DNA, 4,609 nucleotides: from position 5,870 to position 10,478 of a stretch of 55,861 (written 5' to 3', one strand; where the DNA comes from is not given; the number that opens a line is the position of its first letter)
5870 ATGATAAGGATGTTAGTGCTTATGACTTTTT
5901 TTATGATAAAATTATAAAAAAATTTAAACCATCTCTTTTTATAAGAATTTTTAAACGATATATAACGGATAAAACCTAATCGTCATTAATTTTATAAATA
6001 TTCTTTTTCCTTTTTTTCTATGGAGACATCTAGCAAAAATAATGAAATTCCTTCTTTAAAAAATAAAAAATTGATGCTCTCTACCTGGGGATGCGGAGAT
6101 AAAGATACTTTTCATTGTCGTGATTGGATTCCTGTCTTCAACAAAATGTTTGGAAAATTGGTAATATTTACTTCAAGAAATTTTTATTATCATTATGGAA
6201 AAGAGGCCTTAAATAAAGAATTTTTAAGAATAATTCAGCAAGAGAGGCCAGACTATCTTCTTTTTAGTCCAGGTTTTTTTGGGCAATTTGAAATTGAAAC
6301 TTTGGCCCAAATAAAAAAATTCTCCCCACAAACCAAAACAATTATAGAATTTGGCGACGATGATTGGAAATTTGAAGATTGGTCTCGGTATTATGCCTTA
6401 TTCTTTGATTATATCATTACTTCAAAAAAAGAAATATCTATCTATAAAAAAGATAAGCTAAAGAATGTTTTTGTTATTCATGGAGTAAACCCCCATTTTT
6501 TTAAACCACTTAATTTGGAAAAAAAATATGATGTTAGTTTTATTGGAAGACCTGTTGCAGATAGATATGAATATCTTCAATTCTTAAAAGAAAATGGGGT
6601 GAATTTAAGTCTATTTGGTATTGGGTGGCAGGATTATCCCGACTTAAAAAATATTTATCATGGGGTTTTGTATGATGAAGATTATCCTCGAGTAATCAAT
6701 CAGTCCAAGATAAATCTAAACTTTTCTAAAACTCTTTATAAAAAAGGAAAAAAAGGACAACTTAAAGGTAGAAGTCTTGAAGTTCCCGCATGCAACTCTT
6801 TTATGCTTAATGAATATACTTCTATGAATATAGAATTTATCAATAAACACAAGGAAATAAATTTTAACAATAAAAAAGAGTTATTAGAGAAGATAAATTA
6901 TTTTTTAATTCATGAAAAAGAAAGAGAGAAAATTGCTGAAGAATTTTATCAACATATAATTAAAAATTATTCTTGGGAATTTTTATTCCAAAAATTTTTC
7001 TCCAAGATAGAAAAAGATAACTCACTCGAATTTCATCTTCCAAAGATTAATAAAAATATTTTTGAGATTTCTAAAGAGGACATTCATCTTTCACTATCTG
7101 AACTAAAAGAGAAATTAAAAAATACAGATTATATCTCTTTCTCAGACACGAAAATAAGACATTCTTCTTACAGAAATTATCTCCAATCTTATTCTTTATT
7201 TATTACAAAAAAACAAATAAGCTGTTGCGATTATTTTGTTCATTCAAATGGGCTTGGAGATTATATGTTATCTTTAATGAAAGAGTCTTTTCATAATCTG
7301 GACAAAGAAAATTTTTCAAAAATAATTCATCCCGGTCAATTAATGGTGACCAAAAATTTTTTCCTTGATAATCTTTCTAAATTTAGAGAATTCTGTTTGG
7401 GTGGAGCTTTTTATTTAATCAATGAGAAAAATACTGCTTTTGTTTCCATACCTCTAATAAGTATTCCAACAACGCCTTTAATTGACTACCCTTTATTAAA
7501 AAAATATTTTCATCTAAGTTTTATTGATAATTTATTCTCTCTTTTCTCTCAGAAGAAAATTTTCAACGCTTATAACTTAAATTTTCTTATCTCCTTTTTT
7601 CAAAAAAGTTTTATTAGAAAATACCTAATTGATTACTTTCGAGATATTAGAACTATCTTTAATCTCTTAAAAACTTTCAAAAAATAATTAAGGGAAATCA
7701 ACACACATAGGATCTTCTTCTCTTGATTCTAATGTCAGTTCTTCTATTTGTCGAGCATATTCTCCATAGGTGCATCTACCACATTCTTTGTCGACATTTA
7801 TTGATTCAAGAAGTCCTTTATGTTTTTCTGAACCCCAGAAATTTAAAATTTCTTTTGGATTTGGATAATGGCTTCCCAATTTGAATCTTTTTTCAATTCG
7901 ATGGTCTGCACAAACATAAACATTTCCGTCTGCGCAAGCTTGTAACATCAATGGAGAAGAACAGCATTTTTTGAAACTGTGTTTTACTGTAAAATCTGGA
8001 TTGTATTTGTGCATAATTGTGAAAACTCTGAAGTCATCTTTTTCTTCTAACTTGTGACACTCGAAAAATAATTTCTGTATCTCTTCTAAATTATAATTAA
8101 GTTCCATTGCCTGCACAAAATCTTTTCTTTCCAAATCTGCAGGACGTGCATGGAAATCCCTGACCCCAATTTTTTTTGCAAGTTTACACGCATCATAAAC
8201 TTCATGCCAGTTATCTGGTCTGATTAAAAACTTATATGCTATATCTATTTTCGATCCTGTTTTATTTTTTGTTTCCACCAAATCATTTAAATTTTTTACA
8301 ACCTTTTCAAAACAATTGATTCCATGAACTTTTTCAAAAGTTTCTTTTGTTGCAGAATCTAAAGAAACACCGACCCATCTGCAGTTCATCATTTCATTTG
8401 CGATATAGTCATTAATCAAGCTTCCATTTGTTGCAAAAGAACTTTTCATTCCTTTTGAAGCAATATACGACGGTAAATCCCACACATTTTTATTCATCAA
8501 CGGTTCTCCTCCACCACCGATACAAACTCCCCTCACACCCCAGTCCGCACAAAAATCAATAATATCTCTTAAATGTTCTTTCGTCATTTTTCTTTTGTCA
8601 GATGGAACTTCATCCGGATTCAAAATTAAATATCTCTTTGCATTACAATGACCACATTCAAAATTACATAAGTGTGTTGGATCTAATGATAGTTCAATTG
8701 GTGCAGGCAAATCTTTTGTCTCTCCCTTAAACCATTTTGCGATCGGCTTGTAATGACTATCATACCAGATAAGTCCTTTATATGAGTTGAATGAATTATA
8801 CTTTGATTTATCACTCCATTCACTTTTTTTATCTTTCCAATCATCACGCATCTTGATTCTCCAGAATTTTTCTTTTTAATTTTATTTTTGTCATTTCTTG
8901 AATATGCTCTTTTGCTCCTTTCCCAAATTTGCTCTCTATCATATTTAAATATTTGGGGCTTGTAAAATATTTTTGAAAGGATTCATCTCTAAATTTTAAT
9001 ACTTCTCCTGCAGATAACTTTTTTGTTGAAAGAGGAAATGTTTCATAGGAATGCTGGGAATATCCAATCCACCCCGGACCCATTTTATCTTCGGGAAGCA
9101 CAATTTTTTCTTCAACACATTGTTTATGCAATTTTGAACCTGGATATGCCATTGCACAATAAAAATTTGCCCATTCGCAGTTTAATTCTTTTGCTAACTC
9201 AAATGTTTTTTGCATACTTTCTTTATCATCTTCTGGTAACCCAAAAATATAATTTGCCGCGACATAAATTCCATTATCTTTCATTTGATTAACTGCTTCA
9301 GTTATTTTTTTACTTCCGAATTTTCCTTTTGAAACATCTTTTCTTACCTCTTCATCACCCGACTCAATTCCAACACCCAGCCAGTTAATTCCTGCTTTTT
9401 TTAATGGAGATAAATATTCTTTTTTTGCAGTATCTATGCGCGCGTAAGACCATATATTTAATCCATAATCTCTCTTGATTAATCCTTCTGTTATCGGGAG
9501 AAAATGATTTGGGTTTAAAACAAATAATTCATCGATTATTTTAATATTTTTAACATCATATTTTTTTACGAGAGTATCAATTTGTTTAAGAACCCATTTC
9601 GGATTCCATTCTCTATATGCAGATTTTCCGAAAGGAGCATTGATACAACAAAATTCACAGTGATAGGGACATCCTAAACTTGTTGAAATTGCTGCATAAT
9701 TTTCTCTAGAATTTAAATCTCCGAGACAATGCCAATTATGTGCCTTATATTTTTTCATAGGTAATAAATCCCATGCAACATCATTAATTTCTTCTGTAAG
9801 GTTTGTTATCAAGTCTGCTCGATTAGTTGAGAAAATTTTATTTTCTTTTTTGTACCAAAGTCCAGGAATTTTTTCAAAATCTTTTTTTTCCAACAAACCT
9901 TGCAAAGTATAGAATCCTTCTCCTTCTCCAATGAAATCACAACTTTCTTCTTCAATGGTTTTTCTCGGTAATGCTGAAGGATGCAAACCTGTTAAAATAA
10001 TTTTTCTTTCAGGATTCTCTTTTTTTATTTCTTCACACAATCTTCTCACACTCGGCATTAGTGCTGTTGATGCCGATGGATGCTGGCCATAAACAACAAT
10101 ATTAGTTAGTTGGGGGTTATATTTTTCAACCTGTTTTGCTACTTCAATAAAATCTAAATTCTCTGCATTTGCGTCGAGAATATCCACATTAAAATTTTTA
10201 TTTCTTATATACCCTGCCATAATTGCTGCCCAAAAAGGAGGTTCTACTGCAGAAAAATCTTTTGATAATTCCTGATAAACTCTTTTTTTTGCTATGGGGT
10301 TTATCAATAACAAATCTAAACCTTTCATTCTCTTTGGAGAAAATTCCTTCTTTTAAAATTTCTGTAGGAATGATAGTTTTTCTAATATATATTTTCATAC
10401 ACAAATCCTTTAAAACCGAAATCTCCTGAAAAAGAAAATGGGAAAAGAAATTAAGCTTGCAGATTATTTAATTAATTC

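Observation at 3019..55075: A ~52-kb archaeal glycosylation island carries twelve radical SAM enzymes and ends at aglB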

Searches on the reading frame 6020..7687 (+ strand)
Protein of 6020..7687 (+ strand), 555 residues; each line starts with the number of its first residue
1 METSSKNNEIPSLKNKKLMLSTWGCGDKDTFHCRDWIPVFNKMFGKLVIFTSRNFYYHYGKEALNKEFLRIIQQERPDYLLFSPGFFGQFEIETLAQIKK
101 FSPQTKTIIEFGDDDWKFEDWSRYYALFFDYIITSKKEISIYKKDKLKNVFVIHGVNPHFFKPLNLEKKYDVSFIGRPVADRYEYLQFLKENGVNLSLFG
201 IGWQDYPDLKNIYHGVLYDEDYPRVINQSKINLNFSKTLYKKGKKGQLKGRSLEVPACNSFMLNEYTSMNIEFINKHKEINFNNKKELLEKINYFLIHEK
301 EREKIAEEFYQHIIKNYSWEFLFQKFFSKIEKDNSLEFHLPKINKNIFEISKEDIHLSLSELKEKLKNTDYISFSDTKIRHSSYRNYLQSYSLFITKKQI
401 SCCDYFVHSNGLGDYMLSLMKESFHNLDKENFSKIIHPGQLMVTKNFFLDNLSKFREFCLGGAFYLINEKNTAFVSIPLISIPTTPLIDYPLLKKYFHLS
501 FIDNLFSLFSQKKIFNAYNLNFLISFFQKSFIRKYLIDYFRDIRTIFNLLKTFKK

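Call 6: search_protein_families(library=pfam, proteins=[window:6020-7687:+], max_evalue=0.01)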
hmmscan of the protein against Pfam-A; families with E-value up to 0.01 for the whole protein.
window:6020-7687:+ (555 aa): 1 family
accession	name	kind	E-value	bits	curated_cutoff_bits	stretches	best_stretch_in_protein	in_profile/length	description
PF13524.12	Glyco_trans_1_2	-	2.1e-23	83.3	25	1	185-320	5-136/144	Glycosyl transferase-like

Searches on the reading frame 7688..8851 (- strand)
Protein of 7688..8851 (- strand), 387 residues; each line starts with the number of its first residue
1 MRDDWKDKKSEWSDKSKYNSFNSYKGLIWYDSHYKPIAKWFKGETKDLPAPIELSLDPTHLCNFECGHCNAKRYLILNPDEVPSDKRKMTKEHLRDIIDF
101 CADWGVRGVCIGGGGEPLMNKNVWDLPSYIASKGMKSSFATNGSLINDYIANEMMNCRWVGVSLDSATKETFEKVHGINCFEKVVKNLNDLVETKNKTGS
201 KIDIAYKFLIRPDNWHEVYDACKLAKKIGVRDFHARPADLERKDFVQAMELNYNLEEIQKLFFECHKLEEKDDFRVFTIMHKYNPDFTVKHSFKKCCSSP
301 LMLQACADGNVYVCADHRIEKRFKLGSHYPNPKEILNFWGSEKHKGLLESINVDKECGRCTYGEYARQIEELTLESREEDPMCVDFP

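Call 5: search_protein_families(library=pfam, proteins=[window:7688-8851:-], max_evalue=0.01)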
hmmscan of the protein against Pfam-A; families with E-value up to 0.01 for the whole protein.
window:7688-8851:- (387 aa): 2 families
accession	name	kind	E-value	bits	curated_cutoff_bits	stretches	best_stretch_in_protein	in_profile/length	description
PF04055.27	Radical_SAM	-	2.9e-19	70.3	29.5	1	58-195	3-140/166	Radical SAM superfamily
PF13353.11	Fer4_12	-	8.1e-05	23.4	22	1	62-156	15-107/137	4Fe-4S single cluster domain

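Call 12: search_protein_families(library=ncbifam, proteins=[window:7688-8851:-], max_evalue=0.001)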
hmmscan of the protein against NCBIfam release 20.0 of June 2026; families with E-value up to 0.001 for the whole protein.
window:7688-8851:- (387 aa): 40 families (the best 25 are shown)
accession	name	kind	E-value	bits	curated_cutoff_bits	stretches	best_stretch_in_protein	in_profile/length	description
TIGR04317.1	W_rSAM_matur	equivalog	1.5e-20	73.7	380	1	54-232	6-178/349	tungsten cofactor oxidoreductase radical SAM maturase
TIGR03962.1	mycofact_rSAM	equivalog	2.2e-19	69.9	265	1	46-360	6-303/339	mycofactocin radical SAM maturase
TIGR04545.1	rSAM_ahbD_hemeb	equivalog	1.5e-18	67.4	500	1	59-235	7-172/339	heme b synthase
TIGR04546.1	rSAM_ahbC_deAc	equivalog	6.6e-17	61.4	650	1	59-204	46-185/390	12,18-didecarboxysiroheme deacetylase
NF038283.1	viperin_w_prok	equivalog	4.8e-16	58.8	180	1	59-204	9-156/281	viperin family antiviral radical SAM protein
TIGR02666.1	moaA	equivalog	5.4e-16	58.5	284.05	1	59-314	17-277/336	GTP 3',8-cyclase MoaA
TIGR04054.1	rSAM_NirJ1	equivalog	5.5e-16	58.2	650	1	56-227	40-199/387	putative heme d1 biosynthesis radical SAM protein NirJ1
TIGR04055.1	rSAM_NirJ2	equivalog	2e-14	53.8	500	1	55-240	3-183/326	putative heme d1 biosynthesis radical SAM protein NirJ2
TIGR02668.1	moaA_archaeal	equivalog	2.3e-14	53.1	325.25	1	58-193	16-145/303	GTP 3',8-cyclase MoaA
TIGR04251.1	SCM_rSAM_ScmF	equivalog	4.7e-14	52.5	400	1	59-197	11-147/353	SynChlorMet cassette radical SAM/SPASM protein ScmF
NF045574.1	sacti_mat_StsB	exception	5.1e-14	52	625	1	59-233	103-264/466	StsB family radical SAM/SPASM domain sactipeptide maturase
NF001199.0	PRK00164.2-1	equivalog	7.3e-14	51.6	231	1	56-194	16-148/308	GTP 3',8-cyclase MoaA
TIGR04303.1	GeoRSP_rSAM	equivalog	3.3e-12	46.6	400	1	50-234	3-173/325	GeoRSP system radical SAM/SPASM protein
TIGR04053.2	TIGR04053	equivalog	1.4e-11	44.3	395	1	57-231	13-179/366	TIGR04053 family radical SAM/SPASM domain-containing protein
TIGR04051.1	rSAM_NirJ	equivalog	1.5e-11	43.9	515.45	1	61-233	11-171/354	heme d1 biosynthesis radical SAM protein NirJ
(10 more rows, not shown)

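Call 75: search_protein_families(library=padloc, proteins=[window:7688-8851:-], max_evalue=0.00001)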
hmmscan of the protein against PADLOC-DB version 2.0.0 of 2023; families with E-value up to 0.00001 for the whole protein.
window:7688-8851:- (387 aa): 3 families
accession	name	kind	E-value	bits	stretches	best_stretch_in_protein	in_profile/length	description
PDLC02903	pVip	-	3.5e-17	60.7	1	59-217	7-152/257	Viperins not associated with kinases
PDLC02904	pVip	-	1.5e-14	52.2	1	59-204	10-145/262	Viperins associated with kinases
PDLC02905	pVip-kinase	-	3.9e-06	24.4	1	61-176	191-303/474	Viperin-kinase fusion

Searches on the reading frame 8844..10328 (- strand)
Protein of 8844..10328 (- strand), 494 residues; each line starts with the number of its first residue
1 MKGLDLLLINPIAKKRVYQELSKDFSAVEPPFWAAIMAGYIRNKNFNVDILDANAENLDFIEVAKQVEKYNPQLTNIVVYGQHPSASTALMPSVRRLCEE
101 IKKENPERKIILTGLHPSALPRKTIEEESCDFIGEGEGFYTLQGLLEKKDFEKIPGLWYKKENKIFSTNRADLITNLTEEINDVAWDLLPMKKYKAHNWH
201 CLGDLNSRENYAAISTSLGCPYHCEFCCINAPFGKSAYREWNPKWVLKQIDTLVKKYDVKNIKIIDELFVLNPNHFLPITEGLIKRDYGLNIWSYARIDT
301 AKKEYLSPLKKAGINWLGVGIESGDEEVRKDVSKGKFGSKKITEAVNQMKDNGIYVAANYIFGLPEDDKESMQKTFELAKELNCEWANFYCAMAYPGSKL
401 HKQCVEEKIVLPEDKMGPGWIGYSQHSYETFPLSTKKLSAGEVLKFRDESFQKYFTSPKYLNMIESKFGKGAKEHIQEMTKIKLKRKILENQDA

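Call 5: search_protein_families(library=pfam, proteins=[window:8844-10328:-], max_evalue=0.01)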
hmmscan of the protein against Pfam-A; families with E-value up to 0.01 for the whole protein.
window:8844-10328:- (494 aa): 2 families
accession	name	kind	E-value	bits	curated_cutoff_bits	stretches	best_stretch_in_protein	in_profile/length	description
PF04055.27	Radical_SAM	-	2.6e-18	67.2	29.5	1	214-379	1-166/166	Radical SAM superfamily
PF02310.24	B12-binding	-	4.2e-15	56.1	32.1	1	28-143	11-118/121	B12 binding domain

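Call 12: search_protein_families(library=ncbifam, proteins=[window:8844-10328:-], max_evalue=0.001)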
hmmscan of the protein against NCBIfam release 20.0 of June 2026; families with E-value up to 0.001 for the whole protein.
window:8844-10328:- (494 aa): 35 families (the best 25 are shown)
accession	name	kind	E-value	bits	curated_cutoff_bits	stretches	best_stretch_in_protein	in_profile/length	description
TIGR03471.1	HpnJ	equivalog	2.2e-45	155.4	577.6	1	31-467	34-445/472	hopanoid biosynthesis associated radical SAM protein HpnJ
TIGR02026.1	BchE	equivalog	4.5e-40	137.9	481.35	1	28-454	19-427/497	magnesium-protoporphyrin IX monomethyl ester anaerobic oxidative cyclase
TIGR04072.2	rSAM_ladder_B12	equivalog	1.6e-28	99.6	360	1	31-415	18-383/443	lipid biosynthesis B12-binding/radical SAM protein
TIGR04295.1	B12_rSAM_oligo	hypoth_equivalog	1.8e-28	99.4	400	1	38-403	32-383/422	TIGR04295 family B12-binding domain-containing radical SAM protein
NF050148.1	rSAM_ApyD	equivalog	1.3e-26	93.2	750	1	96-378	92-362/645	RiPP biosynthesis radical SAM protein ApyD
TIGR04479.1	bcpD_PhpK_rSAM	subfamily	8.3e-26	90.4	600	1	144-384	190-411/504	PhpK family radical SAM P-methyltransferase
NF038361.1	rSAM_Sden_1168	equivalog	6e-22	77.9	575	1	28-410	82-479/560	Sden_1168 family B12-binding radical SAM P-methyltransferase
TIGR04013.1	B12_SAM_MJ_1487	hypoth_equivalog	1.1e-20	73.8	251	2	51-236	16-176/382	TIGR04013 family B12-binding domain/radical SAM domain-containing protein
TIGR03975.1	rSAM_ocin_1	subfamily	1.8e-20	73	281.85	1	97-382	147-430/606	RiPP maturation radical SAM C-methyltransferase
TIGR04014.1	B12_SAM_MJ_0865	equivalog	2.7e-19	69.3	360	1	88-406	51-360/434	methyl-coenzyme M reductase glutamine C-methyltransferase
NF033070.1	rSAM_AprD4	equivalog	3.3e-19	69.1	500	1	177-407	163-393/456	AprD4 family radical SAM diol-dehydratase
TIGR04367.1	HpnR_B12_rSAM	equivalog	7.8e-19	67.6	650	1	33-401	24-370/490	hopanoid C-3 methylase HpnR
TIGR04385.1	B12_rSAM_cofa1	equivalog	1.8e-15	57.1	450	1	34-380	23-362/438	B12 lower ligand biosynthesis radical SAM protein BzaD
TIGR04190.1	B12_SAM_Ta0216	equivalog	1.2e-11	43.9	500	1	36-384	42-396/554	TIGR04190 family B12-binding domain/radical SAM domain protein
NF045585.1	rSAM_slr0320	equivalog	1.4e-11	43.7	775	1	99-383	130-410/511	photosystem II high light acclimation radical SAM protein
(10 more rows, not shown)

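Call 75: search_protein_families(library=padloc, proteins=[window:8844-10328:-], max_evalue=0.00001)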
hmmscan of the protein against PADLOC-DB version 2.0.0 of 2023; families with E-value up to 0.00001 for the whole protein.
window:8844-10328:- (494 aa): 1 family
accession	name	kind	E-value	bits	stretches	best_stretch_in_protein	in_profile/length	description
PDLC04689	PDC-M51A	-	8.2e-14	49.2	1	215-403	188-373/420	-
